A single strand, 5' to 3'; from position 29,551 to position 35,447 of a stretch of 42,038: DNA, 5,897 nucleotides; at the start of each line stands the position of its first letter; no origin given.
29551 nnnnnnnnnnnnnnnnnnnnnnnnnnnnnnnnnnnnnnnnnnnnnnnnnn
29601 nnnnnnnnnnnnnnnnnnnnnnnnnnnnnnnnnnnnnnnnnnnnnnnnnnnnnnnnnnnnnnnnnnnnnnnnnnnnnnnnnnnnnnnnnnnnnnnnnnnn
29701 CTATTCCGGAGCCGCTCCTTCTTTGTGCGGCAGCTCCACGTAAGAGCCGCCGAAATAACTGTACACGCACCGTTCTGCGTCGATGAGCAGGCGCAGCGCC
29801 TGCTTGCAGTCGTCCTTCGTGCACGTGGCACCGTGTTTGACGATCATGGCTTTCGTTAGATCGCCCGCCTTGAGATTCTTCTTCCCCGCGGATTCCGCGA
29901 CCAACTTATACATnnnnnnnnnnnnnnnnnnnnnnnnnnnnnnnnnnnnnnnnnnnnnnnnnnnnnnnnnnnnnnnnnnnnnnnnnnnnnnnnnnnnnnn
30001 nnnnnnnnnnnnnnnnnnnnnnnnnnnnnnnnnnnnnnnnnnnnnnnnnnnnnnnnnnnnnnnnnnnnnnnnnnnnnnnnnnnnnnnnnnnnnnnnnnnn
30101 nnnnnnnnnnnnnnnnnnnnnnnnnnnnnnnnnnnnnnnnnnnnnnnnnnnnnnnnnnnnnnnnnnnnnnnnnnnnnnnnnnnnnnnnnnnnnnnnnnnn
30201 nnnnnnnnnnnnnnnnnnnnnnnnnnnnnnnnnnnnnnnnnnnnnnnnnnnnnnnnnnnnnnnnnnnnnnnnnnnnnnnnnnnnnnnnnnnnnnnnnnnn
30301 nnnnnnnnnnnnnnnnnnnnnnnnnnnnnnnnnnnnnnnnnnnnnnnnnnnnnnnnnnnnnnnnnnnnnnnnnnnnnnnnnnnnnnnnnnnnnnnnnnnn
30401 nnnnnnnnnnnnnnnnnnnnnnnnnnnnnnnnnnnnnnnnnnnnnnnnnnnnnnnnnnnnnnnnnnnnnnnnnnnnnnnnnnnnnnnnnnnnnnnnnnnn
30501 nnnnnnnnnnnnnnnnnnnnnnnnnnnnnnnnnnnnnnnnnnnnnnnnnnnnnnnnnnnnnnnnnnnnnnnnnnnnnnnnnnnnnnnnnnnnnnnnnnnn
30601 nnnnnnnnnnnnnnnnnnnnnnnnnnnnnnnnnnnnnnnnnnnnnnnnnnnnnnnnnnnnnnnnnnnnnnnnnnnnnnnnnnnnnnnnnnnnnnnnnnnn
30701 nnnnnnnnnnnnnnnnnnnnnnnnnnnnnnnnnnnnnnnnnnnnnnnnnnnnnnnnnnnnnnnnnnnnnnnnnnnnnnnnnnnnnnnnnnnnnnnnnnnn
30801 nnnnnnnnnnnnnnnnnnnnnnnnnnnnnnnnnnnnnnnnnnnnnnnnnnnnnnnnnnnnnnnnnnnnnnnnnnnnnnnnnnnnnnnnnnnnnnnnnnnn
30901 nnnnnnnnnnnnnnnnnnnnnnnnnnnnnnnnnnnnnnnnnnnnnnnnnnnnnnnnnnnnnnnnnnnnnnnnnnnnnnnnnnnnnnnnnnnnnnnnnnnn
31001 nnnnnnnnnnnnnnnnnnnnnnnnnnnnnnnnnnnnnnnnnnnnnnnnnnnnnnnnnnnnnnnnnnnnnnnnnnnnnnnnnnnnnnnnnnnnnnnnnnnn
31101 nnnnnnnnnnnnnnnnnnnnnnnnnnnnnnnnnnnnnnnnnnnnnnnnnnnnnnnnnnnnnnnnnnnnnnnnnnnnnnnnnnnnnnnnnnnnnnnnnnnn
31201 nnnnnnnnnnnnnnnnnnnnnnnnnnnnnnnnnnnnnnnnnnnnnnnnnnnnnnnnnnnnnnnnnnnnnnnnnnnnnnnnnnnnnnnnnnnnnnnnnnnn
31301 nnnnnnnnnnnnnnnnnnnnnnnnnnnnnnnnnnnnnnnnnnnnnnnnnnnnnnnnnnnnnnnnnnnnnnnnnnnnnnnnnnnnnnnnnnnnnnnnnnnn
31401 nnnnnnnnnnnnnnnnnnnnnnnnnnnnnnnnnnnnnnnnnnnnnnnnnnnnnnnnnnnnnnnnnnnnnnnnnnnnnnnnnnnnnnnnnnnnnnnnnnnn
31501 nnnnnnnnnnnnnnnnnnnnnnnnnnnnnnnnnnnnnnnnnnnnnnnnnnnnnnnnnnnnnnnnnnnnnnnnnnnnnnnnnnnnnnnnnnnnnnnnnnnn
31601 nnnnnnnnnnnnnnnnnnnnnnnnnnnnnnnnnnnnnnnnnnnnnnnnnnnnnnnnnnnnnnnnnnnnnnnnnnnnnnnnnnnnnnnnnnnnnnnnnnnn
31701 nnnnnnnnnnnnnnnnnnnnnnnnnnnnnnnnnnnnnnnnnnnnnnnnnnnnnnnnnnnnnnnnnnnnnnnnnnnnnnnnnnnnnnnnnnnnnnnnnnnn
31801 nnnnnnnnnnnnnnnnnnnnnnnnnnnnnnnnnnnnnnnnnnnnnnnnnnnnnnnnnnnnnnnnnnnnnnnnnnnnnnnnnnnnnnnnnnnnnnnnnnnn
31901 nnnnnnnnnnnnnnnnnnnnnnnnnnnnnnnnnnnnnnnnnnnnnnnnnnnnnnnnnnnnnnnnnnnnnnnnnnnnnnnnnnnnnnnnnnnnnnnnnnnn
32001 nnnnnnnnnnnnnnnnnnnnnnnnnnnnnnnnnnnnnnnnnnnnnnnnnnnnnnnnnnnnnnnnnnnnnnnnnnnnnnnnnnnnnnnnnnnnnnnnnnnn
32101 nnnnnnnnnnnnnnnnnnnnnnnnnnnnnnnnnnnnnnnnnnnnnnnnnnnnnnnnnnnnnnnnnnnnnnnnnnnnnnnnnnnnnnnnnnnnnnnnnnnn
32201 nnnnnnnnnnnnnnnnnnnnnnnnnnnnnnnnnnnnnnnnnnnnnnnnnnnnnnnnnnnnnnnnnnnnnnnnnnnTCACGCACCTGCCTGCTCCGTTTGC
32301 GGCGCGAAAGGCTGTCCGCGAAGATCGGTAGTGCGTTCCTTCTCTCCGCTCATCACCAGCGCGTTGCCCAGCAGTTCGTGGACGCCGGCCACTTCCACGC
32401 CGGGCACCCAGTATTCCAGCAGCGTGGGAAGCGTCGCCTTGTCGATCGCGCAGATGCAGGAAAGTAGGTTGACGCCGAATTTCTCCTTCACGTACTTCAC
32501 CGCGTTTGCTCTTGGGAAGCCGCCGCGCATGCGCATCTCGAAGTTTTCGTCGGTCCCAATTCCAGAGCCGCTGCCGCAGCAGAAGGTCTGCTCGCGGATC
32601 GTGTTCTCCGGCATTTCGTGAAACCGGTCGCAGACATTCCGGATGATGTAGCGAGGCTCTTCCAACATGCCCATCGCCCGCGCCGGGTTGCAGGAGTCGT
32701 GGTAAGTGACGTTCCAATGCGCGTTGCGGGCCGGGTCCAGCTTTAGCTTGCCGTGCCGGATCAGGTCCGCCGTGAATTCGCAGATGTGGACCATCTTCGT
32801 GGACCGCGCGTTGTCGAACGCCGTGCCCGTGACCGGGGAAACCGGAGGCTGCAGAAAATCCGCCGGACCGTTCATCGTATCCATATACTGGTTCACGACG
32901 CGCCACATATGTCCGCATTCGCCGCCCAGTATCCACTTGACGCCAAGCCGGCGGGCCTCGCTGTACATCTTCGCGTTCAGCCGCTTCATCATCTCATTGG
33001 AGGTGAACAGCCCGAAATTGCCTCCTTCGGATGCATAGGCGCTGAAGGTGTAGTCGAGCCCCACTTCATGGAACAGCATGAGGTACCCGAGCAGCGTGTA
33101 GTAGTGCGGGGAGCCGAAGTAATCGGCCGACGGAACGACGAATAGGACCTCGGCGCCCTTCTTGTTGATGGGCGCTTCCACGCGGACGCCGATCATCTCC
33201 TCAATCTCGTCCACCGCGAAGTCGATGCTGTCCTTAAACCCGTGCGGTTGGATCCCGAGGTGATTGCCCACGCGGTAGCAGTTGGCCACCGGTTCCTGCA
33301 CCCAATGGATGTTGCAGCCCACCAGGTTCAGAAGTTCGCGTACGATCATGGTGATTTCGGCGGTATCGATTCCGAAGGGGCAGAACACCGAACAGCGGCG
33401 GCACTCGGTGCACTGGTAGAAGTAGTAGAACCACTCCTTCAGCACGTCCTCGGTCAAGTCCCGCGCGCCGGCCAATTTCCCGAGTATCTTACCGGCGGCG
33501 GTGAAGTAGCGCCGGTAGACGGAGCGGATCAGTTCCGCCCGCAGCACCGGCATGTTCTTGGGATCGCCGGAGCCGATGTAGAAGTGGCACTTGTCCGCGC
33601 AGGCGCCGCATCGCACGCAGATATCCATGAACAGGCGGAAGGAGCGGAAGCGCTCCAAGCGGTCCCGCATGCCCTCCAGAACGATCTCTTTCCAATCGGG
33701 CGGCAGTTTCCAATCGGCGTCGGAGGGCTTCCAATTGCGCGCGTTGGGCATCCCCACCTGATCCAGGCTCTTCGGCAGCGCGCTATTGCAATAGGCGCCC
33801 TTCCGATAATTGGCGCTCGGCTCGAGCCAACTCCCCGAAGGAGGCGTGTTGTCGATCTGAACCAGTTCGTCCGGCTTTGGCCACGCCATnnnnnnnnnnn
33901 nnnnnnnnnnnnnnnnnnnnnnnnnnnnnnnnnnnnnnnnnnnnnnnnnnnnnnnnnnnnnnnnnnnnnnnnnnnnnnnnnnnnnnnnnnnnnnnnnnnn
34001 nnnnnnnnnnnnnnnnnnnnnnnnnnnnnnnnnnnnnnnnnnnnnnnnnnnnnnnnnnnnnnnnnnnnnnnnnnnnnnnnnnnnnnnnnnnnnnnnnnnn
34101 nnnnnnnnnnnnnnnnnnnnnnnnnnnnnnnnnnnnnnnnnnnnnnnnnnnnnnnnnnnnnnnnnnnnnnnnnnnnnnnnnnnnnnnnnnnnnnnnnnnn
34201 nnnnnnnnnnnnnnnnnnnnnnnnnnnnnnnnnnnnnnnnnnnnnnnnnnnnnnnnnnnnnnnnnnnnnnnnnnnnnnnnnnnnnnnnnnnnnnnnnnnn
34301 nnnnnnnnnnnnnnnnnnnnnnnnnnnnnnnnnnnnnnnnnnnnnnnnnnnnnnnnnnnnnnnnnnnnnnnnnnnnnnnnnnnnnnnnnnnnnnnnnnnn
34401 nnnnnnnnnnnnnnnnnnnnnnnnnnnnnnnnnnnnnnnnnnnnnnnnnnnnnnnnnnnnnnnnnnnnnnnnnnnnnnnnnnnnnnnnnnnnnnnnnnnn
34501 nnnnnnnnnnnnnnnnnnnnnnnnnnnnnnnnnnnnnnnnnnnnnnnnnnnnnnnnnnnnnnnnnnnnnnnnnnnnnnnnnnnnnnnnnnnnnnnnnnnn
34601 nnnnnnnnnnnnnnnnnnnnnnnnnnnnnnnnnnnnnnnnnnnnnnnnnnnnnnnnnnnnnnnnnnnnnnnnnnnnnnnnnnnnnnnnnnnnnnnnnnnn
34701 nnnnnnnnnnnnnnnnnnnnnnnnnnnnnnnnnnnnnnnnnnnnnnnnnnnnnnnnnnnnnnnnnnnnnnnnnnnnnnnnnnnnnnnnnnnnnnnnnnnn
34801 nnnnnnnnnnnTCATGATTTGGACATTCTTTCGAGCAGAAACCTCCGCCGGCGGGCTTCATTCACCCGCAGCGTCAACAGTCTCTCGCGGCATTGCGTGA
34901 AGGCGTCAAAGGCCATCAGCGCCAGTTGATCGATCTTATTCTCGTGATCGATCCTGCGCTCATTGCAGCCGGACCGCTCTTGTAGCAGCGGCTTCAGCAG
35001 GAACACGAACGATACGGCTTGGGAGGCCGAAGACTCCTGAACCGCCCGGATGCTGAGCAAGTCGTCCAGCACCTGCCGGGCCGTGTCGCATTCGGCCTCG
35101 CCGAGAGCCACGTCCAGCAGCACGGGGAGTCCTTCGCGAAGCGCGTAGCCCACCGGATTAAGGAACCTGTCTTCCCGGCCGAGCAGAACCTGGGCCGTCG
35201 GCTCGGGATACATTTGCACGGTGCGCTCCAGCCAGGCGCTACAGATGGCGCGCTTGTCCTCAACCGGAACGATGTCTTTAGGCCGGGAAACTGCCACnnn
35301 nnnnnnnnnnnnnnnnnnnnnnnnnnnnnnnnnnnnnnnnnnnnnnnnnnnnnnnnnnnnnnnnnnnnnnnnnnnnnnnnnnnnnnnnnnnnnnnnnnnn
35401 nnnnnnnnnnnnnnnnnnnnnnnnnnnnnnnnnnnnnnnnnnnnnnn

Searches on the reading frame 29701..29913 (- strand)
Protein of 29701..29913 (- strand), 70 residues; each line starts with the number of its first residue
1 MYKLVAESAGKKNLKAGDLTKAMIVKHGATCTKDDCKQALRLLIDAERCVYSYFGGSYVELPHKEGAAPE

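Call 21: search_protein_families(library=pfam, proteins=[window:29701-29913:-], max_evalue=0.01)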
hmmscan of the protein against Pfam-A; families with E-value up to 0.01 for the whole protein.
window:29701-29913:- (70 aa): 0 families

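Call 44: search_solved_structures(query=window:29701-29913:-, max_evalue=10, show_alignments=1)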
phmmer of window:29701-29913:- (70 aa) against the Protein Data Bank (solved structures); distinct sequences matched with E-value up to 10: 3.
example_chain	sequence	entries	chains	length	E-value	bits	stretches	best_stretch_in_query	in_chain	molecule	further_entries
5gwn_A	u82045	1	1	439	0.8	13.4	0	21-64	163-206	Protein RCC2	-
9yp2_C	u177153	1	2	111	1.4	12.6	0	39-65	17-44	Nanobody 7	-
7fgp_A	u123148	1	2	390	1.6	12.4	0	13-50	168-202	Glycine/D-amino acid oxidase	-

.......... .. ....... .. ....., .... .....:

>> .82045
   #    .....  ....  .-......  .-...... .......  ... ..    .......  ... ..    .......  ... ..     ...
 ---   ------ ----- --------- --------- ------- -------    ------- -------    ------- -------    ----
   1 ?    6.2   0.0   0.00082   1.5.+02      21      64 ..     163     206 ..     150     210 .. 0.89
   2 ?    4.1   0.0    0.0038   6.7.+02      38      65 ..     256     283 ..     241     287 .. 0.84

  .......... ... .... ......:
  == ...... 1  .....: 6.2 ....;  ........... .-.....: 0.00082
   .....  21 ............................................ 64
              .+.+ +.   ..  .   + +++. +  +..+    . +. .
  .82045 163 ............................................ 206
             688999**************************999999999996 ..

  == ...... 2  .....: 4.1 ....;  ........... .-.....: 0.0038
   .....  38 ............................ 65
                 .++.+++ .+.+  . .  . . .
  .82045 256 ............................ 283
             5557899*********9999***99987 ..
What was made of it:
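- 29701..29913 (-): 70-aa DsrD-like ORF immediately upstream of dsrN. No Pfam or PDB sequence hit (calls 21, 44).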

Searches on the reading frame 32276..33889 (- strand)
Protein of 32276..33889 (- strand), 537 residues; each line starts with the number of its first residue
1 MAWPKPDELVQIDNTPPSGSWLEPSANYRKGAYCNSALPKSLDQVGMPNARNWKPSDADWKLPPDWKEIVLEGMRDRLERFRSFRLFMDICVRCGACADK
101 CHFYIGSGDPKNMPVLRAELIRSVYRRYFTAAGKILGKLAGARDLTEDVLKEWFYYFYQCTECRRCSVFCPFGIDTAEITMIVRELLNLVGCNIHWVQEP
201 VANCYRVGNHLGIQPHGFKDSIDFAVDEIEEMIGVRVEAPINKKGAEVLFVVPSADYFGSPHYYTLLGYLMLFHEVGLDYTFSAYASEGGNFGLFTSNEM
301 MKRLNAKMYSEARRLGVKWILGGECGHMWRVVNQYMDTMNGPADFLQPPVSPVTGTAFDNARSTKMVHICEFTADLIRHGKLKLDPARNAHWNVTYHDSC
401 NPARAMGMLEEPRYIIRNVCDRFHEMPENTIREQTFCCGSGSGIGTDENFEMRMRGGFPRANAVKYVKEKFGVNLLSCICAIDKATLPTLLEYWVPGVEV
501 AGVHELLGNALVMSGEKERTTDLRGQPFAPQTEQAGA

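Call 3: search_protein_families(library=pfam, proteins=[window:32276-33889:-], max_evalue=0.01)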
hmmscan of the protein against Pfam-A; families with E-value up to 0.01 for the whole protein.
window:32276-33889:- (537 aa): 11 families
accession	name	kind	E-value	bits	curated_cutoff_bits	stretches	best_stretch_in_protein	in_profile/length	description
PF13183.11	Fer4_8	-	1.3e-11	45.3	27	1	88-174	2-68/68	4Fe-4S dicluster domain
PF13534.11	Fer4_17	-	3.9e-08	34.2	22.2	1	91-175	2-61/61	4Fe-4S dicluster domain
PF13187.11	Fer4_9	-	4e-06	27.2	27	0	159-176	1-18/52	4Fe-4S dicluster domain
PF13237.11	Fer4_10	-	2.7e-05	24.5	25.5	0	159-180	8-30/53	4Fe-4S dicluster domain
PF12838.12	Fer4_7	-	3.7e-05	24.6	27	1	91-174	2-52/52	4Fe-4S dicluster domain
PF12797.12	Fer4_2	-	4.1e-05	23.7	24.5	0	158-172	8-22/22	4Fe-4S binding domain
PF02754.22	CCG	-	0.00023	21.6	20.6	1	394-453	1-56/85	Cysteine-rich domain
PF00037.32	Fer4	-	0.00025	21.2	21.1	0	160-173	8-21/24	4Fe-4S binding domain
PF12800.12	Fer4_4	-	0.00085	19.9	24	0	89-103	2-16/17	4Fe-4S binding domain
PF12798.12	Fer4_3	-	0.0014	19.8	27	0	160-174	1-15/15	4Fe-4S binding domain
PF12837.12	Fer4_6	-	0.002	18.4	25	0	88-104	6-22/24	4Fe-4S binding domain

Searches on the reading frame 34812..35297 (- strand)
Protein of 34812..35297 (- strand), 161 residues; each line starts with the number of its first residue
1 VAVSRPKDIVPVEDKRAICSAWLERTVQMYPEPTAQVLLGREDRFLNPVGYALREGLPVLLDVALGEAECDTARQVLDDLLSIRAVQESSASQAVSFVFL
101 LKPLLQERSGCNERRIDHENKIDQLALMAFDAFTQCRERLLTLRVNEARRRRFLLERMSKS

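Call 3: search_protein_families(library=pfam, proteins=[window:34812-35297:-], max_evalue=0.01)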
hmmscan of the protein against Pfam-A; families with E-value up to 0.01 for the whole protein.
window:34812-35297:- (161 aa): 2 families
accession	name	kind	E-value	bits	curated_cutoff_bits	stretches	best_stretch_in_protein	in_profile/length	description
PF14361.12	RsbRD_N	-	1.7e-13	51.6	24.3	1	13-108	7-102/104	RsbT co-antagonist protein rsbRD N-terminal domain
PF20848.2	ExoU_mid_dom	-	0.0018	18.9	27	0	39-92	8-54/119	ExoU toxin, middle helical domain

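Call 4: search_protein_families(library=ncbifam, proteins=[window:34812-35297:-], max_evalue=0.01)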
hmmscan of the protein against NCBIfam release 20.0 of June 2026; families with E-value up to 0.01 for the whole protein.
window:34812-35297:- (161 aa): 0 families
